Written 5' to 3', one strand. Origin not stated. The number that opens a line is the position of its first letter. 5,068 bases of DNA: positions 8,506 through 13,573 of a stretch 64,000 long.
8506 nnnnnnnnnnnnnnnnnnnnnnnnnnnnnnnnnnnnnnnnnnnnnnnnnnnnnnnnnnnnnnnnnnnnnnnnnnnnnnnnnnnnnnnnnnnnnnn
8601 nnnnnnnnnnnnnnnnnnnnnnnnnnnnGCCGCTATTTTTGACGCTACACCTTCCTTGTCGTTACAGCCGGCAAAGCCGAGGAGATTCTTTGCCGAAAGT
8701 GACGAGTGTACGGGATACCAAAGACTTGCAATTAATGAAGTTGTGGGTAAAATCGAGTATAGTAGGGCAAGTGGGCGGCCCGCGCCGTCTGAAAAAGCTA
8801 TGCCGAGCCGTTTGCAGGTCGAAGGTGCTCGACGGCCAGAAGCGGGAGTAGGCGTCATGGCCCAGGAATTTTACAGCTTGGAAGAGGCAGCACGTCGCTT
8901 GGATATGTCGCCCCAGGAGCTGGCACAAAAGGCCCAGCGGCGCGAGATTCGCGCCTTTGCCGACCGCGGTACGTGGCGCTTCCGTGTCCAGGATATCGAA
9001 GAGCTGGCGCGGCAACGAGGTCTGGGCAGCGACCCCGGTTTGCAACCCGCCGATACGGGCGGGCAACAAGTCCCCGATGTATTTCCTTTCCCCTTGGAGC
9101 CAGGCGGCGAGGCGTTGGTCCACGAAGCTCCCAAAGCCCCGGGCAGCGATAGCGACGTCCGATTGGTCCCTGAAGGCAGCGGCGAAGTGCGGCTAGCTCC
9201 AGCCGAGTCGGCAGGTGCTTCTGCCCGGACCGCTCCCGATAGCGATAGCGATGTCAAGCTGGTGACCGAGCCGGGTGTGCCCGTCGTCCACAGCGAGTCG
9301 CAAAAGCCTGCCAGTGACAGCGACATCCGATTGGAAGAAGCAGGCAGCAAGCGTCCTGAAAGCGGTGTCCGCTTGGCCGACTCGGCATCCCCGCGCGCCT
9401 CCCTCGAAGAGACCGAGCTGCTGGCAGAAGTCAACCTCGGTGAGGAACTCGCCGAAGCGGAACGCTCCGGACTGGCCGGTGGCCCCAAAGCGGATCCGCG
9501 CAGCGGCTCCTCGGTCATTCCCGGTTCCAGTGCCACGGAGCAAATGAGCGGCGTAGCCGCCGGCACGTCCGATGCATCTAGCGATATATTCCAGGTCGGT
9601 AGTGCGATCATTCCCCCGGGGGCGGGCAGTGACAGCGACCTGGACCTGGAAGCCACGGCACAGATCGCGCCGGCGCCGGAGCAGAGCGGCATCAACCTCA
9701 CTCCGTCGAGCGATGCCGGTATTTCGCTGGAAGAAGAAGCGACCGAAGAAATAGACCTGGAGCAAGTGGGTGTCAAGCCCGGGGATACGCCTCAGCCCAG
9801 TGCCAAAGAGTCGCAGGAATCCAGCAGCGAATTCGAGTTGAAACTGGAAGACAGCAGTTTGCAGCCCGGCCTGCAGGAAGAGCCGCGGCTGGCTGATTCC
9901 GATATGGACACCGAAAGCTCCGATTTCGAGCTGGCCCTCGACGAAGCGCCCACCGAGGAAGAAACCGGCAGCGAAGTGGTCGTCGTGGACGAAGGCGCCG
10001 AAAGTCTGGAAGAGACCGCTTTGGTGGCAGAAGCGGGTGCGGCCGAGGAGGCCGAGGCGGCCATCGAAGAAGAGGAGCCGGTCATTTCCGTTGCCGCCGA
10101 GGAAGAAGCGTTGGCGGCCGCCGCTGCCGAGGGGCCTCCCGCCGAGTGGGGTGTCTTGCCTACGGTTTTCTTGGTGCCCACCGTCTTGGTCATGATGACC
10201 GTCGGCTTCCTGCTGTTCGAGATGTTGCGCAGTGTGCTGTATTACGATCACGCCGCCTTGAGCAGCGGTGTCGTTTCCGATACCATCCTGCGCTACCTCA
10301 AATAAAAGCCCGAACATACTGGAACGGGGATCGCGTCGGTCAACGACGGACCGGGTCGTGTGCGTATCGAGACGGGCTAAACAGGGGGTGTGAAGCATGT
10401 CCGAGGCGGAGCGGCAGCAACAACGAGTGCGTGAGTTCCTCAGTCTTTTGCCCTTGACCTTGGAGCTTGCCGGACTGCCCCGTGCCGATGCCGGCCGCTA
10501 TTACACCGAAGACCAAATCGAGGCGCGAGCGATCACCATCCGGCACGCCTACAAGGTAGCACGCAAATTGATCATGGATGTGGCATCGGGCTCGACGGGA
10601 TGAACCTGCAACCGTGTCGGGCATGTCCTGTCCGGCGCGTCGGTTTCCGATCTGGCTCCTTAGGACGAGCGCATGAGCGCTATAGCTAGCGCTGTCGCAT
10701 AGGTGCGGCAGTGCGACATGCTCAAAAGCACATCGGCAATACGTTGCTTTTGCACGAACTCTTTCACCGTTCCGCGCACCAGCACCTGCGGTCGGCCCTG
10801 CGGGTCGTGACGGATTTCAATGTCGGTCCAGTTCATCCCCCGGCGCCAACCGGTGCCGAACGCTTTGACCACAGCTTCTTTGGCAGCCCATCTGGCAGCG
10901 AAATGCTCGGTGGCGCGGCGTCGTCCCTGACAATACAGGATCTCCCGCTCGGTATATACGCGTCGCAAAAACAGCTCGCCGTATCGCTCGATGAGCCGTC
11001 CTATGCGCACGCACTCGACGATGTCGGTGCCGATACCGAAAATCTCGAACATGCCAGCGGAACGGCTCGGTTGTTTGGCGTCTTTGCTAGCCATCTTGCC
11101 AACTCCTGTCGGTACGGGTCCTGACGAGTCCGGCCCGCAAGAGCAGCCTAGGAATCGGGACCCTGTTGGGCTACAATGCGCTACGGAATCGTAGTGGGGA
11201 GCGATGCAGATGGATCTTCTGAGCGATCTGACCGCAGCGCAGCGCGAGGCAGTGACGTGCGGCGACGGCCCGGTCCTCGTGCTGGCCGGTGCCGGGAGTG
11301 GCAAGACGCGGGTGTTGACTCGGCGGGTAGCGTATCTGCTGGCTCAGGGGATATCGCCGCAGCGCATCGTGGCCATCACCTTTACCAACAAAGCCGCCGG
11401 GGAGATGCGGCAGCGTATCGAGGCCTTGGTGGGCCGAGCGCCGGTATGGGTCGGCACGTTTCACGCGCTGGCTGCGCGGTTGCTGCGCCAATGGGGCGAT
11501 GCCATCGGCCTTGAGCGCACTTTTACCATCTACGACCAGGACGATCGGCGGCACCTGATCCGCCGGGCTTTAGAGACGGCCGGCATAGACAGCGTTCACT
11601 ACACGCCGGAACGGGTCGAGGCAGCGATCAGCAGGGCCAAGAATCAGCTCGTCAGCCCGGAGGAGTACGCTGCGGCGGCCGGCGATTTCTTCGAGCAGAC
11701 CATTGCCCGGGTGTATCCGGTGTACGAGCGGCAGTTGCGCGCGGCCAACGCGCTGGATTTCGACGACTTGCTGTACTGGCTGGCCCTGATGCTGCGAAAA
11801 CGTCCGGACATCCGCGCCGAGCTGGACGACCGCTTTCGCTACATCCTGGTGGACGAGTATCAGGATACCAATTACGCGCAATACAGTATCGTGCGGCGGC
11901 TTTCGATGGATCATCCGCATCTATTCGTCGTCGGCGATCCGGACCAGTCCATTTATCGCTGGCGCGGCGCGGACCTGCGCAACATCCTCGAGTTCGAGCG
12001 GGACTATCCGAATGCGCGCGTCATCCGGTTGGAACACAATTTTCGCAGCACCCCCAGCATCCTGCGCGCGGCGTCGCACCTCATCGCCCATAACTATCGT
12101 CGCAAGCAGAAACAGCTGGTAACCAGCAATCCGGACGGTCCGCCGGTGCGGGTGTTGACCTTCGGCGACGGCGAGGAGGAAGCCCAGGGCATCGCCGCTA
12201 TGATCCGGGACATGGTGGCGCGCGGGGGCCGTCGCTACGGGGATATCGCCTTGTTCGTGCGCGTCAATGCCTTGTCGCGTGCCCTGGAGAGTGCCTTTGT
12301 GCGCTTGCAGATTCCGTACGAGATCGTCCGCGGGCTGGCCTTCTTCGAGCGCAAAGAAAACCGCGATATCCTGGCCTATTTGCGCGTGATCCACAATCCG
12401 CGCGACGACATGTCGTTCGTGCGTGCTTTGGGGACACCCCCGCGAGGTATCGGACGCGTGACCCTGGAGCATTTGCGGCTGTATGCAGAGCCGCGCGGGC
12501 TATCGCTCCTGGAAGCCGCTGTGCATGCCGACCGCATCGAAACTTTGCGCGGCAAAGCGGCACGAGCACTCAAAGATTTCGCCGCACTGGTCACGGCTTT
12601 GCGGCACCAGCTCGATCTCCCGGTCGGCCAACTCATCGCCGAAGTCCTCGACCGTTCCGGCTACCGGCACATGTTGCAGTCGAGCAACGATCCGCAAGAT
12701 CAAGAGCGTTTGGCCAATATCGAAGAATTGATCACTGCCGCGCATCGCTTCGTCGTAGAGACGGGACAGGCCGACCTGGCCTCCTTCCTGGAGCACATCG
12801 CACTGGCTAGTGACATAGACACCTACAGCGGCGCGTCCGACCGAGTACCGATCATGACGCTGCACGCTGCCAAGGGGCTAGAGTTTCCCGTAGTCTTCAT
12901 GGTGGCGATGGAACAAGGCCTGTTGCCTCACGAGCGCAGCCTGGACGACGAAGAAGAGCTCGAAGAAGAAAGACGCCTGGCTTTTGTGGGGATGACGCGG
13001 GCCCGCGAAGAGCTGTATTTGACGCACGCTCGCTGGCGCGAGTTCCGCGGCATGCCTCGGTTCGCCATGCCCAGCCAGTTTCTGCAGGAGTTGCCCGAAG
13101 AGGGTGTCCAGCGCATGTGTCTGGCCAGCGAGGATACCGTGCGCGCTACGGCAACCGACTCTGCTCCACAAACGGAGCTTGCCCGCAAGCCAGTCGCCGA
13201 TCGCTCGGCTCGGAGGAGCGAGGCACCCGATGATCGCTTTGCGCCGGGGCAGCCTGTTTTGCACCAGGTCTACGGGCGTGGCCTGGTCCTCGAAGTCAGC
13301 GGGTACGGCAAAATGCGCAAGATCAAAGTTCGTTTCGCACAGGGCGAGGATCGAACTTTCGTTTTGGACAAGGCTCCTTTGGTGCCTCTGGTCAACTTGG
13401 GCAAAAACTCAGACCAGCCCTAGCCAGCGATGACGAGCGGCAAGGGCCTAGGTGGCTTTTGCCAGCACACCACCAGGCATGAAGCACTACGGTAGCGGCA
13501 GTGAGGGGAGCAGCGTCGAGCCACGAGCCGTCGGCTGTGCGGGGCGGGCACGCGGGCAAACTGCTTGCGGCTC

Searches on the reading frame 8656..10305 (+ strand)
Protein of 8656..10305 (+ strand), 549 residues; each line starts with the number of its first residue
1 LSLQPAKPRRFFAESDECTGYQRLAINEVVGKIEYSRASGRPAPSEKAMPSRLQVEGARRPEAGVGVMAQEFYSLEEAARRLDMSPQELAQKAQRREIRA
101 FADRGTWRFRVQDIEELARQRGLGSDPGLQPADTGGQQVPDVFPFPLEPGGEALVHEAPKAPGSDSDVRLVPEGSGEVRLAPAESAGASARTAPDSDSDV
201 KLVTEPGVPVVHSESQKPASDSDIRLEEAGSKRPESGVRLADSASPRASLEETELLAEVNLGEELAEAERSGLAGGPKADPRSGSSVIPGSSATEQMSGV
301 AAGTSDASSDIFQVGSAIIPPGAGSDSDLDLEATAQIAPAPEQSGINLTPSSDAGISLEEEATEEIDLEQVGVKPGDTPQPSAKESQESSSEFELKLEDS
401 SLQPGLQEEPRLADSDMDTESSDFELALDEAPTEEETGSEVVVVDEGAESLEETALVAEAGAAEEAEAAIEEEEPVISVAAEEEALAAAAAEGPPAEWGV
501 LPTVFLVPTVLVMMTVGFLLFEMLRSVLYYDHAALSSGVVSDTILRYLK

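Call 5: search_protein_families(library=pfam, proteins=[window:8656-10305:+], max_evalue=0.01)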
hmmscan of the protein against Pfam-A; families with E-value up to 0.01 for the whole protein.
window:8656-10305:+ (549 aa): 1 family
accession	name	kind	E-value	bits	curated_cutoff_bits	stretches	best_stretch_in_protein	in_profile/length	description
PF12728.13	HTH_17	-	3.2e-07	31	27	1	72-121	1-50/51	Helix-turn-helix domain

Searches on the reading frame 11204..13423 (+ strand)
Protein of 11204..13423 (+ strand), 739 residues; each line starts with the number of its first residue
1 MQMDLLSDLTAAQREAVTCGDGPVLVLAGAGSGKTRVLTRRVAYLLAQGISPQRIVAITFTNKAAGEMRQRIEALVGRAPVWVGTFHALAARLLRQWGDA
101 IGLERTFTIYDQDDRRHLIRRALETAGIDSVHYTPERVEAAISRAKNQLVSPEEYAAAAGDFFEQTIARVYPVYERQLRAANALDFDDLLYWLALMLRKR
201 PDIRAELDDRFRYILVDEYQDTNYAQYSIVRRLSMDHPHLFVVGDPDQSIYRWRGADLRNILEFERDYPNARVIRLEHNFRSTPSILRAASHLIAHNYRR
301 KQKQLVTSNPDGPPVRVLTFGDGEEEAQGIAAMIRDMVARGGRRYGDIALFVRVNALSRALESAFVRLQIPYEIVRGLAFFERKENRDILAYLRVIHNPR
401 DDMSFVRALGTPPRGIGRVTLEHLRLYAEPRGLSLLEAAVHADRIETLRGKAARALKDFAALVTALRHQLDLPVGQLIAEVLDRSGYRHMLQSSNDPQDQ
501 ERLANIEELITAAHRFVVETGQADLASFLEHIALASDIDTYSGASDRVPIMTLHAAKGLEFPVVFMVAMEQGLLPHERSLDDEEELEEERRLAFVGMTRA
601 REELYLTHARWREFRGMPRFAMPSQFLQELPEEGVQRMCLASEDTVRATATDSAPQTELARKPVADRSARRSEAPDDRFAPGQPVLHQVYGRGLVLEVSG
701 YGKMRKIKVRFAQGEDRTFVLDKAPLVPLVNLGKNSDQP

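Call 5: search_protein_families(library=pfam, proteins=[window:11204-13423:+], max_evalue=0.01)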
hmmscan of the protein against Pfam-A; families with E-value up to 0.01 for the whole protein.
window:11204-13423:+ (739 aa): 7 families
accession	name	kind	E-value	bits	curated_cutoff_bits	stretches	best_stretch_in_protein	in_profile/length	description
PF00580.27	UvrD-helicase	-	9.4e-89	298.1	23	1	9-269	1-271/271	UvrD/REP helicase N-terminal domain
PF13361.12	UvrD_C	-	6.8e-71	239.9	25.6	1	274-608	1-347/350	UvrD-like helicase C-terminal domain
PF13245.12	AAA_19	-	7.9e-24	84.8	25.1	1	13-252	1-132/134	AAA domain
PF13538.12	UvrD_C_2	-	3.6e-10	40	27.4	1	550-607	4-52/52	UvrD-like helicase C-terminal domain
PF13604.12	AAA_30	-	1.6e-08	34.9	27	1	11-73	4-67/191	AAA domain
PF01443.25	Viral_helicase1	-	4.7e-06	27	21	0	545-606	174-226/228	Viral superfamily 1 RNA helicase core domain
PF21196.3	PcrA_UvrD_tudor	-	0.0073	16.6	23.9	0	682-713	2-33/48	PcrA/UvrD tudor domain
